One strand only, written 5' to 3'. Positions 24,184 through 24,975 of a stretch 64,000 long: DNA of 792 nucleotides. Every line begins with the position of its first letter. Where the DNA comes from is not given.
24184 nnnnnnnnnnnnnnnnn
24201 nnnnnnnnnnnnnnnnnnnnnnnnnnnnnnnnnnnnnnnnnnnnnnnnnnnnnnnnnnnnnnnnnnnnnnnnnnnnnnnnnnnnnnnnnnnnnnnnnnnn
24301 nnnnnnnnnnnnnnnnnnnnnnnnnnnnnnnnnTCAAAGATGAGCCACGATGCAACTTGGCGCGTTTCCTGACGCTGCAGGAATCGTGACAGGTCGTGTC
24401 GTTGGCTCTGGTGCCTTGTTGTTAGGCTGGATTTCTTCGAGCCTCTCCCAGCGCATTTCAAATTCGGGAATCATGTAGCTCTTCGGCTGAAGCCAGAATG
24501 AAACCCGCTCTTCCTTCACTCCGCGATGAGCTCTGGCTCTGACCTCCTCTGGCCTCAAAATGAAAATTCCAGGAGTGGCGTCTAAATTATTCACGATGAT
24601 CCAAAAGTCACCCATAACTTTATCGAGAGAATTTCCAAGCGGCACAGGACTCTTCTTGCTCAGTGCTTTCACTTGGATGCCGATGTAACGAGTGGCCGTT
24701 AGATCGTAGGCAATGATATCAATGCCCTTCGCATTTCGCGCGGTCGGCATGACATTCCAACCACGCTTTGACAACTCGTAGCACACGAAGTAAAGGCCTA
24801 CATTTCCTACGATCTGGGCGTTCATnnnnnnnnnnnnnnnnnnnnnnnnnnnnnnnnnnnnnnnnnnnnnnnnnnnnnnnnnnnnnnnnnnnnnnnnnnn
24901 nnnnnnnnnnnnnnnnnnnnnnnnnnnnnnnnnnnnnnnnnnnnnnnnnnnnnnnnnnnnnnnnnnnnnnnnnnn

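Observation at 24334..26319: Cassette array is nuclease-rich: an HNH protein and a PD-(D/E)xK protein whose ORF reads through its attC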

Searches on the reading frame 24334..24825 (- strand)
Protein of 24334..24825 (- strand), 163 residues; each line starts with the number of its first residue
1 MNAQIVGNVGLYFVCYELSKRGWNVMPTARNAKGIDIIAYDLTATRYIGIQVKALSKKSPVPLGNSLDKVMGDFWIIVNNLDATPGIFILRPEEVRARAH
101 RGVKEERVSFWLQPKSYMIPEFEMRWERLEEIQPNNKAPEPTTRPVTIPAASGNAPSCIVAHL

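Call 3: search_protein_families(library=pfam, proteins=[window:24334-24825:-], max_evalue=0.1)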
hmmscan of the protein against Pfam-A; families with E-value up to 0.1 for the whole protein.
window:24334-24825:- (163 aa): 1 family
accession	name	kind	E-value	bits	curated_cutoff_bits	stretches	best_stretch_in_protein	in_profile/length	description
PF13156.12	Mrr_cat_2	-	0.036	14.4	22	1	30-59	27-56/127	Restriction endonuclease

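Call 4: search_protein_families(library=ncbifam, proteins=[window:24334-24825:-], max_evalue=0.1)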
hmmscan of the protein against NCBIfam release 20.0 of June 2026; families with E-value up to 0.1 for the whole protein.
window:24334-24825:- (163 aa): 0 families

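Call 8: search_protein_families(library=padloc, proteins=[window:24334-24825:-], max_evalue=0.1)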
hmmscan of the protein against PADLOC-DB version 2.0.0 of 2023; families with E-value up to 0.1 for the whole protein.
window:24334-24825:- (163 aa): 0 families

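Call 9: search_protein_families(library=phrogs, proteins=[window:24334-24825:-], max_evalue=0.1)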
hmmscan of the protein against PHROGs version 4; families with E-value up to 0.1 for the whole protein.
window:24334-24825:- (163 aa): 2 families
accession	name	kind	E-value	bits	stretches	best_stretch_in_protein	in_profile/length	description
phrog_5018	-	unknown function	3.9e-06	28.1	1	1-58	2-57/134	-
phrog_29029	-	unknown function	0.019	16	1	4-58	10-63/147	-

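Call 10: search_solved_structures(query=window:24334-24825:-, max_evalue=10)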
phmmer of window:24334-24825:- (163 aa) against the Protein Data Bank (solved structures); distinct sequences matched with E-value up to 10: 0.

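Call 12: find_homologous_proteins(query=window:24334-24825:-)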
Query window:24334-24825:- (163 aa): 1971 proteins with E <= 0.001 among 1990 candidates; the best 120 are listed.
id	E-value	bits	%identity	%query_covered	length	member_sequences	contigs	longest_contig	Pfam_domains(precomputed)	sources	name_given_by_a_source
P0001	9.4e-83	294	82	100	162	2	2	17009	-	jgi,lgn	-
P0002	5.1e-78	278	87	87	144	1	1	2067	-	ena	-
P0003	1.1e-77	277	87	87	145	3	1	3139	-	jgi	jgi:hypothetical protein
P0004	2.4e-76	273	87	83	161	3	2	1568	-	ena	-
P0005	2.2e-75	270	78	94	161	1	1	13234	-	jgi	jgi:hypothetical protein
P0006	1.3e-74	267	79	89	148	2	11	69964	-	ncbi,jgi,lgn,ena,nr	ncbi:MAG TPA: hypothetical protein PK879_12755 [Opitutaceae bacterium]|nr:hypothetical protein [Opit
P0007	3.7e-71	256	82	80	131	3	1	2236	-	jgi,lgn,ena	-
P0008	5.3e-69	249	71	96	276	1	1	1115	-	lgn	-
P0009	3.3e-68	247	79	79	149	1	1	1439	-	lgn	-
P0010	6.1e-68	246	74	86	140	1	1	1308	-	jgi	jgi:hypothetical protein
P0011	1.9e-67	244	78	80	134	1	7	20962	-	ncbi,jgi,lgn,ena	-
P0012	2.0e-67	244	78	80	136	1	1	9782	-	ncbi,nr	ncbi:MAG TPA: hypothetical protein DCQ37_05230 [Desulfobacteraceae bacterium]|nr:hypothetical protei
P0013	3.2e-67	243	78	80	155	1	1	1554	-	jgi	-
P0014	3.2e-67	243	78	80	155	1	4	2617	-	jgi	-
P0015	3.2e-67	243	78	80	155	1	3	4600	-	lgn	-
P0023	4.9e-63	230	75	79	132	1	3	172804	-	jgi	jgi:hypothetical protein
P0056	5.6e-54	200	63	79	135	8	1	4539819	-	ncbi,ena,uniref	ncbi:hypothetical protein [Marinobacter sp.]|uniref:hypothetical protein n=1 Tax=Marinobacter sp. Ta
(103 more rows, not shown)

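Call 22: find_encoding_contigs(protein=P0056, flank=6000, max_places=3)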
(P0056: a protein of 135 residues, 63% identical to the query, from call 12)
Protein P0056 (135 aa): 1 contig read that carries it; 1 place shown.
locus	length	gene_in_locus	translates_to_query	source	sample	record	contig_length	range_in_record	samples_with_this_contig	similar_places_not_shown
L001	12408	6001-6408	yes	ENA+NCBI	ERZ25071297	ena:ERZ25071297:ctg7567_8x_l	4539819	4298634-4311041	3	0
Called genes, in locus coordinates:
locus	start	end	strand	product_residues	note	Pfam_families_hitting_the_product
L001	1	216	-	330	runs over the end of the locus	PF13495:Phage_int_SAM_4, PF00589:Phage_integrase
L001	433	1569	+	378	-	PF14690:Zn_ribbon_ISL3, PF13542:HTH_Tnp_ISL3, PF01610:DDE_Tnp_ISL3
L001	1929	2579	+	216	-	-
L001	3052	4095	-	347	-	PF01548:DEDD_Tnp_IS110, PF02371:Transposase_20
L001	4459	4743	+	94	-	PF01527:HTH_Tnp_1, PF13542:HTH_Tnp_ISL3 (weak), PF13384:HTH_23 (weak)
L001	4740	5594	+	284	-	PF13276:HTH_21, PF00665:rve, PF13683:rve_3, PF13333:rve_2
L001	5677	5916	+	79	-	-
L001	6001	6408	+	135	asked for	-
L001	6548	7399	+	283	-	-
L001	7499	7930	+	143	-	PF13711:DUF4160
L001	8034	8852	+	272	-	PF00520:Ion_trans, PF07885:Ion_trans_2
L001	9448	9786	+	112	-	-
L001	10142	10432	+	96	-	-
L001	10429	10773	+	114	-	PF05717:TnpB_IS66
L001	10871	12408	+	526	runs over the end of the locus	PF13007:LZ_Tnp_IS66 (weak), PF03050:DDE_Tnp_IS66, PF13817:DDE_Tnp_IS66_C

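Call 23: find_encoding_contigs(protein=P0023, flank=6000, max_places=3)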
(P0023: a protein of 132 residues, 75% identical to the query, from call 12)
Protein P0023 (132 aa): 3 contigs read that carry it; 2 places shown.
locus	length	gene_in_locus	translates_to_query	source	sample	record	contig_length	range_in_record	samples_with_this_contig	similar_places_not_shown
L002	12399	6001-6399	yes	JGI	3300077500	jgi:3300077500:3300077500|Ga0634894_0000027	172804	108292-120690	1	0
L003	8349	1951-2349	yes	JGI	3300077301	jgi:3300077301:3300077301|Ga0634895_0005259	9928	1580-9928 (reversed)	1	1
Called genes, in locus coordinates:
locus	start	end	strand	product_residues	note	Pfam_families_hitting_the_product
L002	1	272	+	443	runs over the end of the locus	PF05987:DUF898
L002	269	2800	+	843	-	PF23368:DUF7092, PF01435:Peptidase_M48, PF13424:TPR_12 (faint), PF25062:ARM_TT21_N (faint), PF00515:TPR_1 (faint), PF07719:TPR_2 (faint), PF14559:TPR_19 (weak), PF13432:TPR_16, +5 more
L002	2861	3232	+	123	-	PF03551:PadR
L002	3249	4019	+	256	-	-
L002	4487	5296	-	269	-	-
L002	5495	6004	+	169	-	-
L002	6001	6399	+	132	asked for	-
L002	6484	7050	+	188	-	-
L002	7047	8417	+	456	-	-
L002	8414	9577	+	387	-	PF12844:HTH_19, PF13560:HTH_31, PF01381:HTH_3, PF03683:UPF0175 (faint), PF06114:Peptidase_M78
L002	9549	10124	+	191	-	PF11848:DUF3368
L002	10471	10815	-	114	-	PF21814:DUF6883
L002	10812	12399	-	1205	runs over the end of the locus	PF04851:ResIII, PF16277:DUF4926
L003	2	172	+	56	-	?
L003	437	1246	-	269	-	-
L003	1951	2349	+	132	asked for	-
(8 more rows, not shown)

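Call 24: predict_structure(alignment_id=A1)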
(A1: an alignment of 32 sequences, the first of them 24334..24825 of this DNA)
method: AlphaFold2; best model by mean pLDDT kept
length: 163 residues; sequences in the alignment: 32
mean_pLDDT: 82.6   pTM: 0.73
mean pLDDT of the five models: 82.6, 82.5, 82.1, 82.0, 82.0
residues with pLDDT >= 90: 102; 70-90: 25; 50-70: 6; < 50: 30
segments of 3 or more residues with pLDDT < 50: 133-147, 149-163
pLDDT, mean of each block of 10 residues (from residue 1): 88 95 90 83 89 94 90 94 95 96 94 96 93 49 46 42 40
secondary structure, 60 per line:
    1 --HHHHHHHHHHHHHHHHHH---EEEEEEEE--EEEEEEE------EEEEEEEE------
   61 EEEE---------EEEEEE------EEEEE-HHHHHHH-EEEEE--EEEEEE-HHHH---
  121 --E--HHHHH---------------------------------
elements in order: H3-20 E24-31 E34-40 E47-54 E61-64 E74-79 E86-90 H92-98 E100-104 E107-112 H114-117 H126-130

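Call 26: find_encoding_contigs(protein=window:24334-24825:-, flank=10000, max_places=3)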
Protein window:24334-24825:- (163 aa): 1 contig read that carries it; 1 place shown.
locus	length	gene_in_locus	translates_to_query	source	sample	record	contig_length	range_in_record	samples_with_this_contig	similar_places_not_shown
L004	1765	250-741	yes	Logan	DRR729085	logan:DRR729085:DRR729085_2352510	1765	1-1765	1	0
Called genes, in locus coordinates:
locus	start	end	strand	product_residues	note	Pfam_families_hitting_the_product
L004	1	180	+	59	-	?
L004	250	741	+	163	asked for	-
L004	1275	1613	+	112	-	-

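Call 27: find_encoding_contigs(protein=P0001, flank=6000, max_places=3)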
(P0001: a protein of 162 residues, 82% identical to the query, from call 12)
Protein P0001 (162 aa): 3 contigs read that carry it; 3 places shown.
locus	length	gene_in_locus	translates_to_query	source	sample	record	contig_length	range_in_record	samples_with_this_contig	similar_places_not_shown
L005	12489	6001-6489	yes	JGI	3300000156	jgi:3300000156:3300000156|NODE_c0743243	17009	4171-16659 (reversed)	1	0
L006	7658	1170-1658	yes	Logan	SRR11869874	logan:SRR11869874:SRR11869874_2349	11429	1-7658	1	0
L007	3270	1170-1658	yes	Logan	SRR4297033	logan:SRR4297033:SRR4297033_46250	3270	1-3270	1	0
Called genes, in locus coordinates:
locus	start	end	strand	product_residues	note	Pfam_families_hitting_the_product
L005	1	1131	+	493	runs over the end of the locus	?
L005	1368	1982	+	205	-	-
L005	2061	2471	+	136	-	-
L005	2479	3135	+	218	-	PF07589:PEP_exosort_dom (weak)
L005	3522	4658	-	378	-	-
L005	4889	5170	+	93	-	-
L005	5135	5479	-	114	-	-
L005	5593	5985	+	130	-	-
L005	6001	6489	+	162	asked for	-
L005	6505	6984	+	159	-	-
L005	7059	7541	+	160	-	-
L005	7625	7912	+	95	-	-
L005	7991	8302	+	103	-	-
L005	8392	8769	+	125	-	-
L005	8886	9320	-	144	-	-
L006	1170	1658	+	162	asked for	-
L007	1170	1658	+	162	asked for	-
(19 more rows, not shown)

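Call 30: search_solved_structures(query=A1, max_evalue=10, show_alignments=3)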
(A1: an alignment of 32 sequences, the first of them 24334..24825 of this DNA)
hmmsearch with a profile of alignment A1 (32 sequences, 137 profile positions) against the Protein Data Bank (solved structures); distinct sequences matched with E-value up to 10: 3.
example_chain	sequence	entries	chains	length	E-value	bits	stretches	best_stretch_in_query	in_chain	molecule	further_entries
7uzw_F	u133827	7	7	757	0.18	14.5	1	98-127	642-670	CRISPR system single-strand-specific deoxyribonuclease Cas10/Csm1 (subtype III-A)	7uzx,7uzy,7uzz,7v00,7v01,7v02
3h3i_A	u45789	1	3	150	0.68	12.6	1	64-84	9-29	Putative lipid binding protein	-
5fq6_E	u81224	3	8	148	0.7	12.6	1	64-84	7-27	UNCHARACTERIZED PROTEIN | BT_2261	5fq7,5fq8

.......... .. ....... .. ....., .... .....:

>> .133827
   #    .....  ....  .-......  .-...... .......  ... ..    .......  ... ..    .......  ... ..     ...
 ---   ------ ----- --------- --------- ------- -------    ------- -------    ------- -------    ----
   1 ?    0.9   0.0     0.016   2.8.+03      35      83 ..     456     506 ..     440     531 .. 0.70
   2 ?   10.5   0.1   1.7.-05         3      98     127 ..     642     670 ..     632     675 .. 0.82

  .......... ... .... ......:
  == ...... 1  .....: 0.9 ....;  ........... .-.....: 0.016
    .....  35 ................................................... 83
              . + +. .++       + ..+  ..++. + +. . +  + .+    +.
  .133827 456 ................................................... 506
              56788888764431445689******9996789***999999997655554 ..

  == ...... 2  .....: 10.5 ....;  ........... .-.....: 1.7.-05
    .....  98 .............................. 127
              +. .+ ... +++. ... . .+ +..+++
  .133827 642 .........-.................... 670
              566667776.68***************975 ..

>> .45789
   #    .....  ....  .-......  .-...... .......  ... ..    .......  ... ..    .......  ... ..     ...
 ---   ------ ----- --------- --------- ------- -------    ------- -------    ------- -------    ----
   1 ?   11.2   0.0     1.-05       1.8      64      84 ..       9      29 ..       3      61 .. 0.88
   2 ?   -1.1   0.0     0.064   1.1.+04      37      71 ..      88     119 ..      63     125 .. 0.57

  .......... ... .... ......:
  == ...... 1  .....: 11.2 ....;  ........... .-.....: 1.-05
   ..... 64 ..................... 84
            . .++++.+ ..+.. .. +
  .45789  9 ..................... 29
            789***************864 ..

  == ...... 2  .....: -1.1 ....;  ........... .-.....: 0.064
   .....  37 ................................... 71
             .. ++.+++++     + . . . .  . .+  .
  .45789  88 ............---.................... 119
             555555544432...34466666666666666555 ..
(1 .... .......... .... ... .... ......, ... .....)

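Call 41: find_related_loci(query=A1, collection=genome_contigs, flank=6000)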
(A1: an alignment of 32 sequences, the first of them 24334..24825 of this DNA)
Query A1 (163 aa) in genome_contigs; peptide patterns used: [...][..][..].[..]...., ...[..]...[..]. (x = any residue, [..] = any of these).
383 stretches matched a pattern; 326 encode a relative of the query (tblastn E <= 1e-3); the best 80 are kept; 80 distinct loci.
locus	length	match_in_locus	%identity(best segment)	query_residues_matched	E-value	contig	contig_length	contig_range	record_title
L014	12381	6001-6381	75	1-127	3e-67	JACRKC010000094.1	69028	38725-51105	MAG: Verrucomicrobia bacterium isolate NC_groundwater_1845_Pr3_B-0.1um_67_23 SR-2_scaffold_141_2648680, whole genome sho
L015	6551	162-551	72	1-130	7e-65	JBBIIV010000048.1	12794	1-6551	MAG: Nitrospirota bacterium isolate PFS170222_bin_147 NODE_1776_length_12794_cov_12.816940, whole genome shotgun sequenc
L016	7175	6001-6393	66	1-131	1e-62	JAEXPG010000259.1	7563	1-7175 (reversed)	MAG: Verrucomicrobia bacterium isolate OH_HBrB_179 k127_318012, whole genome shotgun sequence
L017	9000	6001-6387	71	1-129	9e-63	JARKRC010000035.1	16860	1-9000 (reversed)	MAG: Ereboglobus sp. isolate Reactor_metabat.82 k141_448843, whole genome shotgun sequence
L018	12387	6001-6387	66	1-129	2e-58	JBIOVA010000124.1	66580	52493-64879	MAG: Lacipirellulaceae bacterium isolate MAG120 k127_2746788, whole genome shotgun sequence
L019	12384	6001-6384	64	2-129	3e-58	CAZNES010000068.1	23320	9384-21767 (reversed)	MAG TPA_asm: uncultured Syntrophobacteraceae bacterium isolate SRP119689_co1_315 genome assembly, contig: NODE_2849_leng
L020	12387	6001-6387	63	1-129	4e-58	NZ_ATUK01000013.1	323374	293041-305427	Thioalkalivibrio sp. AKL19 F817DRAFT_scaffold00004.4_C, whole genome shotgun sequence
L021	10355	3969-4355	63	1-129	7e-58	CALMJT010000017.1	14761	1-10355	MAG TPA_asm: uncultured Alteromonadales bacterium isolate SRR7346984_bin.18_CONCOCT_v1.1_MAG genome assembly, contig: ER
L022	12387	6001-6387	64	1-129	6e-58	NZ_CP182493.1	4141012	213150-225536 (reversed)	Catenovulum sp. SX2 chromosome, complete genome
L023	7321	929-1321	61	1-131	6e-58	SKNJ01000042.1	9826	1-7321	MAG: Thioalkalivibrio sp. isolate CSSed162cmA_287 CSSed16-2cmA-26042, whole genome shotgun sequence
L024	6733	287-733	56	2-150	5e-57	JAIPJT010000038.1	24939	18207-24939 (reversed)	MAG: Victivallales bacterium isolate Tobar15.5-16.5m-G40 Tobar15-5-16-5m-C1227, whole genome shotgun sequence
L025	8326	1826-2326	52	1-163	5e-57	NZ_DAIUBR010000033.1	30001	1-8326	MAG: Limnobacter sp. isolate CTOTU5937 NODE_142_length_30001_cov_8.547352, whole genome shotgun sequence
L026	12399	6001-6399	62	1-133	3e-57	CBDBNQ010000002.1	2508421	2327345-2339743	MAG: Nitrospirales bacterium isolate a682887b-61b0-46b6-b4c5-97f9e0a0637c genome assembly, contig: contig_2, whole genom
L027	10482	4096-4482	63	1-129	8e-57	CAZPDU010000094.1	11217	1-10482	MAG TPA_asm: uncultured Thermodesulfobacteriaceae bacterium isolate SRP067234_co1_228 genome assembly, contig: k99_13150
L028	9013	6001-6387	65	1-129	1e-56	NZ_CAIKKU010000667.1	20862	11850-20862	MAG: uncultured Thiodictyon sp. isolate Loclat_bin-12166, whole genome shotgun sequence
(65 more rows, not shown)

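Call 42: find_related_loci(query=A1, collection=viral_contigs, flank=5000)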
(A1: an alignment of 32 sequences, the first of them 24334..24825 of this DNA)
Query A1 (163 aa) in viral_contigs; peptide patterns used: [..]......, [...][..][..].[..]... (x = any residue, [..] = any of these).
59 stretches matched a pattern; 7 encode a relative of the query (tblastn E <= 1e-3); 7 distinct loci.
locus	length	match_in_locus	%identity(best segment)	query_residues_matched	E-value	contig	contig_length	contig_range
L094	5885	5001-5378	65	4-129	3e-56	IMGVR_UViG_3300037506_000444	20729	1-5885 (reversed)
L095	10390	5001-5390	64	1-129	9e-56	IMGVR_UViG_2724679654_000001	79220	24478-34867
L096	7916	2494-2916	58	1-135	1e-55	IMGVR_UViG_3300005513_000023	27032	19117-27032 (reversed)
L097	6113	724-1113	62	1-129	1e-53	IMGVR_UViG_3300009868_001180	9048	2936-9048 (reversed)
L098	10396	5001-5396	50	1-129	7e-39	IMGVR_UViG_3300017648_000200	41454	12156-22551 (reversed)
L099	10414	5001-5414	50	4-139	2e-39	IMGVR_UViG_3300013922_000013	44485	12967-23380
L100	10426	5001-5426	39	2-129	8e-18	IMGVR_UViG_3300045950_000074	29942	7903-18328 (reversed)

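Call 73: search_protein_families(library=pfam, alignment_id=A1, max_evalue=0.1)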
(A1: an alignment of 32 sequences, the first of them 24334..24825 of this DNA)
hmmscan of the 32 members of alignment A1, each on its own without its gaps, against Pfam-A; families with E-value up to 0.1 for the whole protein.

A. member 1, window:24334-24825:- (163 aa): 1 family
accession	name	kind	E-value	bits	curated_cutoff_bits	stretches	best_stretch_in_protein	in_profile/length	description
PF13156.12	Mrr_cat_2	-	0.036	14.4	22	1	30-59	27-56/127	Restriction endonuclease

B. families by the number of members that match (of 32 scanned): 5 families
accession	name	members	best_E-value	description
PF13156.12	Mrr_cat_2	20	0.0006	Restriction endonuclease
PF04471.18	Mrr_cat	4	0.0017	Restriction endonuclease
PF11645.14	PDDEXK_5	2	0.011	PD-(D/E)XK endonuclease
PF14806.11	Coatomer_b_Cpla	1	0.057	Coatomer beta subunit appendage platform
PF08446.17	PAS_2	1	0.085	PAS fold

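Call 74: find_encoding_contigs(protein=P0005, flank=5000, max_places=2)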
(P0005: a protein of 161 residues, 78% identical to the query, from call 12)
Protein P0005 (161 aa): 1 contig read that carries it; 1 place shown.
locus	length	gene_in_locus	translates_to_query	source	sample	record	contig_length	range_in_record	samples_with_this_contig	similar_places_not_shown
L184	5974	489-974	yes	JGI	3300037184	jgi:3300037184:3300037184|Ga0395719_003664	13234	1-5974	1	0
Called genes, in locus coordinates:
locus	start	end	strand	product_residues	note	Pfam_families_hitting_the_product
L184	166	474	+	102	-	-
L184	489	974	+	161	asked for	-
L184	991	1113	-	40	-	-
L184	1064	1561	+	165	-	PF22765:DUF7010 (weak)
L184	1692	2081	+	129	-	PF08818:DUF1801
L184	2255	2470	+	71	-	PF09720:Unstab_antitox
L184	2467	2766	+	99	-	-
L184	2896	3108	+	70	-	PF21983:NikA-like (weak)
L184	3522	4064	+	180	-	PF01288:HPPK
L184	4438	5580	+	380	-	PF01702:TGT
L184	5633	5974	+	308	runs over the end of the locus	PF01073:3Beta_HSD (weak), PF01370:Epimerase, PF02719:Polysacc_synt_2 (faint), PF07993:NAD_binding_4 (faint), PF16363:GDP_Man_Dehyd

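Call 75: find_encoding_contigs(protein=P0004, flank=2000, max_places=2)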
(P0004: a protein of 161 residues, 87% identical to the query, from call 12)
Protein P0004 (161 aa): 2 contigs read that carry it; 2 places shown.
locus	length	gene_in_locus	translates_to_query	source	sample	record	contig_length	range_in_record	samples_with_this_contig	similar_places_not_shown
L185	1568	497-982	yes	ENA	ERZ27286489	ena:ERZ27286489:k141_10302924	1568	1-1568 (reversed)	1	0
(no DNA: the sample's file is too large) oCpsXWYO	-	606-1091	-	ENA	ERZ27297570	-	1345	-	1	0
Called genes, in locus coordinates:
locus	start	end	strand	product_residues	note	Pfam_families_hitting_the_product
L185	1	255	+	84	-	?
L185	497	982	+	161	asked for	-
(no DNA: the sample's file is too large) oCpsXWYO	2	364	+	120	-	?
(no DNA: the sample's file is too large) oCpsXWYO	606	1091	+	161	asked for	-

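Call 76: find_encoding_contigs(protein=P0003, flank=2000, max_places=2)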
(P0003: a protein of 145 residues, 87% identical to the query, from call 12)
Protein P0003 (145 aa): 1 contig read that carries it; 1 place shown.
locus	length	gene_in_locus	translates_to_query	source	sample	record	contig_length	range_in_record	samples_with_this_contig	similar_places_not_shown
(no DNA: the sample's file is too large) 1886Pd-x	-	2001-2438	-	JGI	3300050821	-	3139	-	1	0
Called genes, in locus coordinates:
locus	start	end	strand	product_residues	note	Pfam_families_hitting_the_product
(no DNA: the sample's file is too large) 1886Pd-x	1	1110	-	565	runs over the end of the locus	?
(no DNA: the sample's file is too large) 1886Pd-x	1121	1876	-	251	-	PF08751:TrwC (weak)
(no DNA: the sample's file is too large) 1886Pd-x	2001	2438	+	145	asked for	-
